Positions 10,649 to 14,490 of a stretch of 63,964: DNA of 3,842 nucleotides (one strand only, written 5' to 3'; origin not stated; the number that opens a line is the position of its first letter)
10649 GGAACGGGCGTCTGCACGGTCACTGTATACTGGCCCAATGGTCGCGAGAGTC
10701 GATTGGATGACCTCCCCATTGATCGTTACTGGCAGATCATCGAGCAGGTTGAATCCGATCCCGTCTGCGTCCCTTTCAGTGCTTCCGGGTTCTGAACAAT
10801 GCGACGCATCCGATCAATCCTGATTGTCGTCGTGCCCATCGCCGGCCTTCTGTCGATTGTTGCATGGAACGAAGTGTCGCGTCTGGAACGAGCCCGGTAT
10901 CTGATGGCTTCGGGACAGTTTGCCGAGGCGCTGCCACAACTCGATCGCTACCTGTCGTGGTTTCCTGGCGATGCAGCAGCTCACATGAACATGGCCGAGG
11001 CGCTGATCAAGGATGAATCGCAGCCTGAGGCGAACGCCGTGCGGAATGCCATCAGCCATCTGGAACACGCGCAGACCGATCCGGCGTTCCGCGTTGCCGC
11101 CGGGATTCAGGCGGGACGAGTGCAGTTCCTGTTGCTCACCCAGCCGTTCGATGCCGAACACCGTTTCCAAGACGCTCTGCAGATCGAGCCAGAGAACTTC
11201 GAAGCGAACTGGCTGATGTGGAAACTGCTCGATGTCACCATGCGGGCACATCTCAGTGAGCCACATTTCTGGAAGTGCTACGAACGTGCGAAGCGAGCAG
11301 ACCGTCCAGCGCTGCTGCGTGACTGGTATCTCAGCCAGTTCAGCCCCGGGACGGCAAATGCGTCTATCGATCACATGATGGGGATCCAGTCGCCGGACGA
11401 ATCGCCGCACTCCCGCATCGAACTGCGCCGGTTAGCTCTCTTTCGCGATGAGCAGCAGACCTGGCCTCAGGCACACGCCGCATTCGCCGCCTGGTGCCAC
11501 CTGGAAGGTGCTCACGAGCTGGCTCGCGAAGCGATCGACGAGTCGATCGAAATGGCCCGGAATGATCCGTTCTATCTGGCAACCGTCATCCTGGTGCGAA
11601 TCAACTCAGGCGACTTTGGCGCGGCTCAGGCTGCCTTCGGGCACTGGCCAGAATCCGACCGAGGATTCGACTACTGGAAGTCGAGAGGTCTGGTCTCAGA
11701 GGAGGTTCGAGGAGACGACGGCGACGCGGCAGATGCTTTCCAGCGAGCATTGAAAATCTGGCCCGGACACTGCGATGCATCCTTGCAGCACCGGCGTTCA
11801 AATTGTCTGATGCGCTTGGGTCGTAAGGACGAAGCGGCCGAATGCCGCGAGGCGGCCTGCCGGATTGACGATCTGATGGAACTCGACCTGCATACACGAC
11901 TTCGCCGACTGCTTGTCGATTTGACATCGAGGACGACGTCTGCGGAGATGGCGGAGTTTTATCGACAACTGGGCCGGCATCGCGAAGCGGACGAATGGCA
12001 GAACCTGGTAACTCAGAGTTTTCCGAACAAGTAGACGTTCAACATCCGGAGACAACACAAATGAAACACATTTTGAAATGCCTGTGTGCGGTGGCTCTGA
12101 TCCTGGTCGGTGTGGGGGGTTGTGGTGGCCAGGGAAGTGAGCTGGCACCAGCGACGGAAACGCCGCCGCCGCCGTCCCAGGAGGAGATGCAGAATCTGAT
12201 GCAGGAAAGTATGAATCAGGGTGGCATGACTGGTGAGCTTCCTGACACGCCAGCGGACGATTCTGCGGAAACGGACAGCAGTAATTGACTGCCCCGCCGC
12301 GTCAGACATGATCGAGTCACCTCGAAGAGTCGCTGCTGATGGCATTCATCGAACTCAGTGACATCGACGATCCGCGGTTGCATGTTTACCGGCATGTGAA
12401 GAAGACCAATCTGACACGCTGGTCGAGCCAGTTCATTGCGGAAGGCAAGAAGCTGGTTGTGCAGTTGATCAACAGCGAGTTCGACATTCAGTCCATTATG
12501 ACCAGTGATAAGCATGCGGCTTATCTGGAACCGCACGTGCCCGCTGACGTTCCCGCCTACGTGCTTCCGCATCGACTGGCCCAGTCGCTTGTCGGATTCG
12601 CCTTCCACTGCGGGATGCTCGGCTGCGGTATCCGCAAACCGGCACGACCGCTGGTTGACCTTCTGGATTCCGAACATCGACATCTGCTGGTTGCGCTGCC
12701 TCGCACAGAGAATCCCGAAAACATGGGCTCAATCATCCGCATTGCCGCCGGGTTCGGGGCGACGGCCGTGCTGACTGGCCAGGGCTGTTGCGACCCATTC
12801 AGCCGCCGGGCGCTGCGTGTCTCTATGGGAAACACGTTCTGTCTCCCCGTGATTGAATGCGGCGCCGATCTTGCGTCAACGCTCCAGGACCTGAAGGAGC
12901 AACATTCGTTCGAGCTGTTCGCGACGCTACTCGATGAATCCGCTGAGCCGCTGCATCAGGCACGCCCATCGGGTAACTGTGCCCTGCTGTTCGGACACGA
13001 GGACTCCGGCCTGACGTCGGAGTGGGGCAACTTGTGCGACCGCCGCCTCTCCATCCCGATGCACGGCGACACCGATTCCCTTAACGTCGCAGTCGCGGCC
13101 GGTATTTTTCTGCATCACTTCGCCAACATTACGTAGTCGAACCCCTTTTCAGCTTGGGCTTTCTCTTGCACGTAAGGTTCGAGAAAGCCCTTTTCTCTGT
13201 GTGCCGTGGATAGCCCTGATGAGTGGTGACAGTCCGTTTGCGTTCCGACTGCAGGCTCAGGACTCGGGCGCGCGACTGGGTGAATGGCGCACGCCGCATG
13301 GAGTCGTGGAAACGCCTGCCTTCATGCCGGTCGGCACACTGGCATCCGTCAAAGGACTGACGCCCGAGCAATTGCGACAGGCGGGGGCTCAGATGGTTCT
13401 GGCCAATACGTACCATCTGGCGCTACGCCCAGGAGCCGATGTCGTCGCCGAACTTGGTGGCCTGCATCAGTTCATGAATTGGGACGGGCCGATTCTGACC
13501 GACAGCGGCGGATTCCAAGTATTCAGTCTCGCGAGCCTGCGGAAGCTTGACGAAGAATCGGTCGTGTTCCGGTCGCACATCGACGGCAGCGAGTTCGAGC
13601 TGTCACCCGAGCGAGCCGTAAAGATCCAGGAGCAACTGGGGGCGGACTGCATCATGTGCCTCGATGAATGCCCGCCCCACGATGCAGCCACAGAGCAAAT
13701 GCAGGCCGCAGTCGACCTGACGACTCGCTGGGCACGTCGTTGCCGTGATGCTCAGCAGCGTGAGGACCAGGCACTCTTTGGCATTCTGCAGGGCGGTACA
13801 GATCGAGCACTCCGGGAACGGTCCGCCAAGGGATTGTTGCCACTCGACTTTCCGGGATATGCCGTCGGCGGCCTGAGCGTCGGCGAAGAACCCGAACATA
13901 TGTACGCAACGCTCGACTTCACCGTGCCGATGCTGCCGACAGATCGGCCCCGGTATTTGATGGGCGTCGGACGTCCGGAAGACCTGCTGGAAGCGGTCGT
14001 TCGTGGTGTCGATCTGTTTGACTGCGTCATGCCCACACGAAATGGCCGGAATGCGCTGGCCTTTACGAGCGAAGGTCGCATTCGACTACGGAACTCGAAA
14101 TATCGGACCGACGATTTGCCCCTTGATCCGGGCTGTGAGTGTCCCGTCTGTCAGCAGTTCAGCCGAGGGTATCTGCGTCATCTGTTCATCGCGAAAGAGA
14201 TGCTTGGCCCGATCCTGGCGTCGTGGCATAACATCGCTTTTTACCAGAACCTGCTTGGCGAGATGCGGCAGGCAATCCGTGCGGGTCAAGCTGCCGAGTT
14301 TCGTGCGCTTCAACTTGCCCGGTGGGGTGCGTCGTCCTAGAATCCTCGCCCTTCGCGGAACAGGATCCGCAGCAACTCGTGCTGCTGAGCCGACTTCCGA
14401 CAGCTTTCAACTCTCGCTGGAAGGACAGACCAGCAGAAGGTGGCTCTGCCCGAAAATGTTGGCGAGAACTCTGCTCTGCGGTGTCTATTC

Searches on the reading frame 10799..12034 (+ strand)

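Call 58: search_protein_families(library=pfam, proteins=[window:10799-12034:+], max_evalue=0.0001)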
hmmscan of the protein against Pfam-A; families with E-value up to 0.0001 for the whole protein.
window:10799-12034:+ (411 aa): 6 families
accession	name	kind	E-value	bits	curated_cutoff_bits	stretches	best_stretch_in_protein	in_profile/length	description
PF14559.12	TPR_19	-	7.4e-15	55.5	25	1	35-71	1-37/68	Tetratricopeptide repeat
PF07719.23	TPR_2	-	1.2e-09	38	27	0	329-357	3-31/34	Tetratricopeptide repeat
PF13181.12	TPR_8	-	3.9e-08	33.3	25.7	0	328-357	2-31/34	Tetratricopeptide repeat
PF13428.12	TPR_14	-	5.5e-08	33.2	23.5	0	28-67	4-43/44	Tetratricopeptide repeat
PF13432.12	TPR_16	-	8.9e-08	32.9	32.7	0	29-78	1-50/65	Tetratricopeptide repeat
PF13424.12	TPR_12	-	4.1e-06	27.3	30.1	0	305-356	17-74/77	Tetratricopeptide repeat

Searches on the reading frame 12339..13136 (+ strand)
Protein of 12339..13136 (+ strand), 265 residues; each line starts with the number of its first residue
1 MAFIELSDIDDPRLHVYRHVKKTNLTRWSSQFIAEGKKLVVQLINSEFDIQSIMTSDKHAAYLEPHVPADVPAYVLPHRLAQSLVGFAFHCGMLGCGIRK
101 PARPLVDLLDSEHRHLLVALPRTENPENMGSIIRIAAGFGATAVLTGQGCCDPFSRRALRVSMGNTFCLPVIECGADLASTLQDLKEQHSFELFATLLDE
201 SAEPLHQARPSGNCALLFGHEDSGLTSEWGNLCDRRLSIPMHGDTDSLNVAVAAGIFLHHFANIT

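Call 31: search_protein_families(library=pfam, proteins=[window:12339-13136:+], max_evalue=0.1)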
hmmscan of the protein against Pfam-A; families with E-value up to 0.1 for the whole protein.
window:12339-13136:+ (265 aa): 2 families
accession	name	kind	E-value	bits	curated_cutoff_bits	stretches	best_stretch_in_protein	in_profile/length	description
PF00588.24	SpoU_methylase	-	6.1e-36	124.1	29.7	1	116-259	2-142/142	SpoU rRNA Methylase family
PF22435.1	MRM3-like_sub_bind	-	0.018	15.9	27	1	30-59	20-49/84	MRM3-like substrate binding domain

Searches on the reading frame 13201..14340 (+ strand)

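Call 58: search_protein_families(library=pfam, proteins=[window:13201-14340:+], max_evalue=0.0001)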
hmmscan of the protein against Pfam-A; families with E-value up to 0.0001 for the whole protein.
window:13201-14340:+ (379 aa): 1 family
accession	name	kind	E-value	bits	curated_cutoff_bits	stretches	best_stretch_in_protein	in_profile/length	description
PF01702.25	TGT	-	3.3e-158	526.8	26.3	1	23-372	2-352/357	Queuine tRNA-ribosyltransferase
